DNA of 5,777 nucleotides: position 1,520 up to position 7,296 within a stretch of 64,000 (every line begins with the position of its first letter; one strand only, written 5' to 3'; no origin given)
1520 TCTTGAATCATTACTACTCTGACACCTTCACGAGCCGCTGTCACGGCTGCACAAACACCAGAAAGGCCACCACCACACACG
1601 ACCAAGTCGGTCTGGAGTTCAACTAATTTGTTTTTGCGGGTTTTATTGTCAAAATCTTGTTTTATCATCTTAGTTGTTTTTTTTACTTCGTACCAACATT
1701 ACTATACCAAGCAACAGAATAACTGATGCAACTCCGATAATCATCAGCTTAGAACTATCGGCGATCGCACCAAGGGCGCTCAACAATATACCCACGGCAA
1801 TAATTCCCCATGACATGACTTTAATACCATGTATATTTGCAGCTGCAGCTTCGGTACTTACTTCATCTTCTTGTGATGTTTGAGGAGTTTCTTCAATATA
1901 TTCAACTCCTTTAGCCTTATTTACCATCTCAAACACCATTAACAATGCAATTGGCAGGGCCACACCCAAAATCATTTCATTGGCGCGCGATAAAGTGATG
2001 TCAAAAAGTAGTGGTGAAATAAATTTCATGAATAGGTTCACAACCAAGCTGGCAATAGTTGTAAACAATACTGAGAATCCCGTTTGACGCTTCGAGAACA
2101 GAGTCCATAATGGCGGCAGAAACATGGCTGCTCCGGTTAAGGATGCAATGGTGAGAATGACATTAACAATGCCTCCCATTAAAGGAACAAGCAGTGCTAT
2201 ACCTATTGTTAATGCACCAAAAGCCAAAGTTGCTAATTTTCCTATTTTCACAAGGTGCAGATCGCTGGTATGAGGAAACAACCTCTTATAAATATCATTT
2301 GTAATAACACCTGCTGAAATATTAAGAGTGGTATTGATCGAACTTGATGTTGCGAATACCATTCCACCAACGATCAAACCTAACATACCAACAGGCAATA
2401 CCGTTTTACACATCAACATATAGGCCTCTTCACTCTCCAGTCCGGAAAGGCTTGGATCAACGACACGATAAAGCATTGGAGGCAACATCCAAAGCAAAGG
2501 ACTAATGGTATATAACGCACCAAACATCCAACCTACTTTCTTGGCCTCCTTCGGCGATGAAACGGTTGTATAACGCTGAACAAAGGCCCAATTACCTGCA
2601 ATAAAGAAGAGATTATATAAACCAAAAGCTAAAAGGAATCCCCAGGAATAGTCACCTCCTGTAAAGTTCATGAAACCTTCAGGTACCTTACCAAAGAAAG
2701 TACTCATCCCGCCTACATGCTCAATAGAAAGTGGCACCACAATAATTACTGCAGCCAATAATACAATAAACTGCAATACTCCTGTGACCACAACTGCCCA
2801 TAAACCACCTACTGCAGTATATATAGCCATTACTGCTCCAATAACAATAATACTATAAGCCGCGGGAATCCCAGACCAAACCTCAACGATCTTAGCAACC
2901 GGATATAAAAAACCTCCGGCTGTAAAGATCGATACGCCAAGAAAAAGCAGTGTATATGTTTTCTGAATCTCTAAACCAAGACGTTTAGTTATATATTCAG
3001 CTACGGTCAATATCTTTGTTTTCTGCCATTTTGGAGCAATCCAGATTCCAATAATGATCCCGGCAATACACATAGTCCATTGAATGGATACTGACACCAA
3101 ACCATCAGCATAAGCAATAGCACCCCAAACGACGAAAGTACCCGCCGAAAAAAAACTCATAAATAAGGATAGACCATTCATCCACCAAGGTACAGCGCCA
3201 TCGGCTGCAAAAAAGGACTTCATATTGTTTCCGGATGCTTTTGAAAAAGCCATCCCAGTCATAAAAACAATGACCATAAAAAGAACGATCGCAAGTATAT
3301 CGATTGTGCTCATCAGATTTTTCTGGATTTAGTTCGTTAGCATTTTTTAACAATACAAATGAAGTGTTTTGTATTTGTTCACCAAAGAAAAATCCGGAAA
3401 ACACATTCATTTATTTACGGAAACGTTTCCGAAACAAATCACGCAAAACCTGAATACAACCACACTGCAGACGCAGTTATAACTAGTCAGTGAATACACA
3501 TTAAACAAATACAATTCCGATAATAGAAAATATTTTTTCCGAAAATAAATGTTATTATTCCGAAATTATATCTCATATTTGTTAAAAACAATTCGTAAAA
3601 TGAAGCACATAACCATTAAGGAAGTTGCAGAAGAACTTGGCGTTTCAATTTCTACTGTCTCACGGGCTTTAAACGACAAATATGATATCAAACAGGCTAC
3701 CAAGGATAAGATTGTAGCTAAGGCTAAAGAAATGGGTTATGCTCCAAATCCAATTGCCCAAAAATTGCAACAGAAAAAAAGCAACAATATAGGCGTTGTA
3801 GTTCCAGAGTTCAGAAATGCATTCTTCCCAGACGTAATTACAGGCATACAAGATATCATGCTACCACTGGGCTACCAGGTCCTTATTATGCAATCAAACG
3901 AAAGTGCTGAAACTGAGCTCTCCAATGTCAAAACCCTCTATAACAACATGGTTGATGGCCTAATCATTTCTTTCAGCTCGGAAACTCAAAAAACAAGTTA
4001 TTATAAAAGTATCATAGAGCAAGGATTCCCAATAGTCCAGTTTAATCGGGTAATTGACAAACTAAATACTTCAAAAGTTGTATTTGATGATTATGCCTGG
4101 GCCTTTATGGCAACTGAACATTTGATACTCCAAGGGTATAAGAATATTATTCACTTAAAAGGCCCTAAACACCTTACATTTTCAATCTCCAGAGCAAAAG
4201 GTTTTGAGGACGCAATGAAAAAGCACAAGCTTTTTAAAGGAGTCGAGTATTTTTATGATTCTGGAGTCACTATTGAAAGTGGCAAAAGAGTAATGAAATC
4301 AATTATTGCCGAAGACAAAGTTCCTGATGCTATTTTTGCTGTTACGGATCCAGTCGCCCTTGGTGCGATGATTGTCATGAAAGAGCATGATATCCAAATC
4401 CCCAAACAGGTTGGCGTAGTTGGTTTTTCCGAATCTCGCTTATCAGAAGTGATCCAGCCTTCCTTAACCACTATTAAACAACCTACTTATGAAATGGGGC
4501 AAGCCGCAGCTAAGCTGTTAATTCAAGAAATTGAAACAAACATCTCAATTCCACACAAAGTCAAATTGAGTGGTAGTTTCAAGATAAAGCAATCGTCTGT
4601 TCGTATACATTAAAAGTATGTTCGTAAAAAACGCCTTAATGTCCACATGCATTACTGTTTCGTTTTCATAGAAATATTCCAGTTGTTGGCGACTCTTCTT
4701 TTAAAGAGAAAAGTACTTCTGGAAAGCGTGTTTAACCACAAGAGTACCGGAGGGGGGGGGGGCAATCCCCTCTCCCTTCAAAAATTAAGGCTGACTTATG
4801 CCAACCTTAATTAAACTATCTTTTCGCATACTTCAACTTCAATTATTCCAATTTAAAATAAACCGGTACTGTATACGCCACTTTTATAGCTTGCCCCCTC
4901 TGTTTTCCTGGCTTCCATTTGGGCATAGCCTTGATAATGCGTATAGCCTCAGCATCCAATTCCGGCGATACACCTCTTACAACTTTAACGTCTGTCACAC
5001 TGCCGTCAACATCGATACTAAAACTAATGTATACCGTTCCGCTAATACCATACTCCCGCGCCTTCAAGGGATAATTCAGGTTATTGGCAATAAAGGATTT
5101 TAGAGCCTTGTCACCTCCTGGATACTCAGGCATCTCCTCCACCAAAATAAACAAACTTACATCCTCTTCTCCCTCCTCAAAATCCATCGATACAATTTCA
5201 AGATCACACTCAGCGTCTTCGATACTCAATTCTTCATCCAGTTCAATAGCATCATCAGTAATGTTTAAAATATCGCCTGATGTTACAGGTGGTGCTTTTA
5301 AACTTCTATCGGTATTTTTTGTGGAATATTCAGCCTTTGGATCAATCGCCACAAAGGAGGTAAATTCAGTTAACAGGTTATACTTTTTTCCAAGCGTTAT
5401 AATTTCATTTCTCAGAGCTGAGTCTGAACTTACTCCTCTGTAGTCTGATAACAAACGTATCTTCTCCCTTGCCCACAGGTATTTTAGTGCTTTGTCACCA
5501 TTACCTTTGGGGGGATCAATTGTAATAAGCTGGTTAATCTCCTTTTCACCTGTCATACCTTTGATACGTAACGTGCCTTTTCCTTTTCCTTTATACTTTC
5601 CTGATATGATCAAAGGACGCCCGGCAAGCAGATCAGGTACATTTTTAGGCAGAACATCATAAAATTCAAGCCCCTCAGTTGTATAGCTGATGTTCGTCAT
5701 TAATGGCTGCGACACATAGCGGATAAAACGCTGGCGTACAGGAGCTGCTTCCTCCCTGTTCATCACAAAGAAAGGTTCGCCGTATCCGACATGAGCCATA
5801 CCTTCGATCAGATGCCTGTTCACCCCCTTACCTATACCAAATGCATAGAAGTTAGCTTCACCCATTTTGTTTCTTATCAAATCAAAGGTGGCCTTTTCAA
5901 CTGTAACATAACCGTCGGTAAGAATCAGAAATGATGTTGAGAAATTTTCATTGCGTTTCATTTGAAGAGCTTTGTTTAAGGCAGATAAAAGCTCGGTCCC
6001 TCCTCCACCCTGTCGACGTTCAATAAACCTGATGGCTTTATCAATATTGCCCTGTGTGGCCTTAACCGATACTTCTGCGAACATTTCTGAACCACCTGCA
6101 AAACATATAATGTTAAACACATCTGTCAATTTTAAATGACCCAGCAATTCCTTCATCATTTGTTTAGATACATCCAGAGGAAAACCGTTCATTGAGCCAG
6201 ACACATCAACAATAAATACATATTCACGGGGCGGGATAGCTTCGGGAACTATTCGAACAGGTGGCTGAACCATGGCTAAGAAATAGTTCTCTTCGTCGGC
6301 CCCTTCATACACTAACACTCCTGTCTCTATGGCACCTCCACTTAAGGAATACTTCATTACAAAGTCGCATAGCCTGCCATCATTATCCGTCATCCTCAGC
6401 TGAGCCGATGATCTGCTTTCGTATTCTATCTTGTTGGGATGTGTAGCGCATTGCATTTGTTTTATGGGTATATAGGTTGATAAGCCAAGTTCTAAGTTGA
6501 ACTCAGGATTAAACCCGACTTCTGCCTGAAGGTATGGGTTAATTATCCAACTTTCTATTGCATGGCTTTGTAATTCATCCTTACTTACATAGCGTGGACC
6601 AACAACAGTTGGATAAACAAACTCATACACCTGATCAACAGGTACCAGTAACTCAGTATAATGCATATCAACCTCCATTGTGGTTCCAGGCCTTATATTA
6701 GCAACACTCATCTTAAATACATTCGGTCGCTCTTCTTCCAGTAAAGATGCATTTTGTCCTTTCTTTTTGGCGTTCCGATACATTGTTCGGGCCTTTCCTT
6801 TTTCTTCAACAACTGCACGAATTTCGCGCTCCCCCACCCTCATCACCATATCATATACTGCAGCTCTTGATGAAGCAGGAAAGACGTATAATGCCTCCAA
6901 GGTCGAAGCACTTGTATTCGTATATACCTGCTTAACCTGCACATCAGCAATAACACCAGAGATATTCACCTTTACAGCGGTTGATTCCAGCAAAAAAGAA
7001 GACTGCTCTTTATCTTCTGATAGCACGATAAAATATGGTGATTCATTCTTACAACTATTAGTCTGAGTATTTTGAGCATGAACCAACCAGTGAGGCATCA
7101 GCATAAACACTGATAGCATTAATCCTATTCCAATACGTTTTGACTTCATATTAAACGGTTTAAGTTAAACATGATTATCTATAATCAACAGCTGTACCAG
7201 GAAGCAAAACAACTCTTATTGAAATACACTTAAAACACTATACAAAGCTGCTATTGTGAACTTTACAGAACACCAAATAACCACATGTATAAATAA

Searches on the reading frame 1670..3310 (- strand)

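Call 77: search_protein_families(library=pfam, proteins=[window:1670-3310:-], max_evalue=0.0001)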
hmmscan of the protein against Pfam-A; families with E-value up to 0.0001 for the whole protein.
window:1670-3310:- (546 aa): 1 family
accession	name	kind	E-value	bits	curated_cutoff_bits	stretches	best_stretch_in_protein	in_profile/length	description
PF00474.23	SSF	-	4.7e-35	121.7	22.8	1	33-410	1-395/406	Sodium:solute symporter family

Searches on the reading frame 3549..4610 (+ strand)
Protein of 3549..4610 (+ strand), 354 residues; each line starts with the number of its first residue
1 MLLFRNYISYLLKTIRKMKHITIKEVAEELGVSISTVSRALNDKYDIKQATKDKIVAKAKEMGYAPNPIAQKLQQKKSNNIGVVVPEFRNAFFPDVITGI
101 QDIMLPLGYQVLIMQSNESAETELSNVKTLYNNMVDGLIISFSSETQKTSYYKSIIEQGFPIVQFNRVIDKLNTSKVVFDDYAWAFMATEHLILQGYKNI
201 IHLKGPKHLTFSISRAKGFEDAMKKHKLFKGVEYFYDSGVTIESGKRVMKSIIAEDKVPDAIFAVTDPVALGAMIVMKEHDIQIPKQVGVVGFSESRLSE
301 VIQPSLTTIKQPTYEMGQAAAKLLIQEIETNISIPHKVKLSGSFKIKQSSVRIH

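Call 77: search_protein_families(library=pfam, proteins=[window:3549-4610:+], max_evalue=0.0001)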
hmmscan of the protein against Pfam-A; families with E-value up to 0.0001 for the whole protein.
window:3549-4610:+ (354 aa): 6 families
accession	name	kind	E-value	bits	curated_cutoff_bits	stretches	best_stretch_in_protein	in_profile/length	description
PF00532.27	Peripla_BP_1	-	2.1e-28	100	22.2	1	79-338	2-271/281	Periplasmic binding proteins and sugar binding domain of LacI family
PF13377.12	Peripla_BP_3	-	6.1e-28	98.4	26.5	1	190-350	2-167/167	Periplasmic binding protein-like domain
PF13407.12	Peripla_BP_4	-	4.5e-23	82.6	35.1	1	81-328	1-254/258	Periplasmic binding protein domain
PF00356.27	LacI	-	1.8e-15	56.9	27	1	22-67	1-46/46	Bacterial regulatory proteins, lacI family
PF01381.28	HTH_3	-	2.4e-07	31.1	23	1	12-51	1-40/55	Helix-turn-helix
PF04552.19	Sigma54_DBD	-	2.7e-05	24.4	22.8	1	9-45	38-74/160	Sigma-54, DNA binding domain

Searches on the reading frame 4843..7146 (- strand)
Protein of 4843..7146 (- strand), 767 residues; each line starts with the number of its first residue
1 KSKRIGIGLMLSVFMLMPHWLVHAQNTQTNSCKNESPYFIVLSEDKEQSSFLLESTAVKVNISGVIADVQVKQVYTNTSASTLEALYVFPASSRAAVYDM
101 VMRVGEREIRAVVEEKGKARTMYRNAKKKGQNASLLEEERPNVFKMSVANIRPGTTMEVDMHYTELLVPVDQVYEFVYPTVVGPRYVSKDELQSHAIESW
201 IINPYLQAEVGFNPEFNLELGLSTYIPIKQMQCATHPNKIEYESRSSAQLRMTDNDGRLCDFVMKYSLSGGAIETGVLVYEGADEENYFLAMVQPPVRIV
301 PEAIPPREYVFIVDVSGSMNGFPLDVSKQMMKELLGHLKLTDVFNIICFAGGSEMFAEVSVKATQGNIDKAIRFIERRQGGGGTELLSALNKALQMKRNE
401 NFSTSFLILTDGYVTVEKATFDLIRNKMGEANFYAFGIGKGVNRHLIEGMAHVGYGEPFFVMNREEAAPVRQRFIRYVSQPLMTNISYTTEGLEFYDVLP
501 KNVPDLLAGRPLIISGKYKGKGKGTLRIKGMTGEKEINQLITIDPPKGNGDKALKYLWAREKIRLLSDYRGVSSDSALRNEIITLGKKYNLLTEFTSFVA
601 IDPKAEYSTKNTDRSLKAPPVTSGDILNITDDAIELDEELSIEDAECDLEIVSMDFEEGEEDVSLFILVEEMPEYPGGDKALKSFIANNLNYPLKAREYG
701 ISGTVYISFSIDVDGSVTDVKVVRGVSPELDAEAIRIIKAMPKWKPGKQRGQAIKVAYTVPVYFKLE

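Call 77: search_protein_families(library=pfam, proteins=[window:4843-7146:-], max_evalue=0.0001)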
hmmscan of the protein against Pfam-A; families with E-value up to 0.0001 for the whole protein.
window:4843-7146:- (767 aa): 6 families
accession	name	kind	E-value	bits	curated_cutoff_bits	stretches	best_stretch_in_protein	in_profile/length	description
PF08487.16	VIT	-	1.4e-33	115.8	26.5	1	53-163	1-111/111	Vault protein inter-alpha-trypsin domain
PF03544.19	TonB_C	-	1.8e-20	73.6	24.6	1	689-766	2-79/79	Gram-negative bacterial TonB protein C-terminal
PF13768.12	VWA_3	-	8.8e-14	52.3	27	1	310-456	4-151/155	von Willebrand factor type A domain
PF00092.34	VWA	-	2.4e-11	44.6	23.8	1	310-463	3-163/174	von Willebrand factor type A domain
PF13519.12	VWA_2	-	7.1e-11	43.1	27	1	310-412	2-106/107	von Willebrand factor type A domain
PF13757.12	VIT_2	-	8.5e-07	29.2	23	1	53-116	12-77/78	Vault protein inter-alpha-trypsin domain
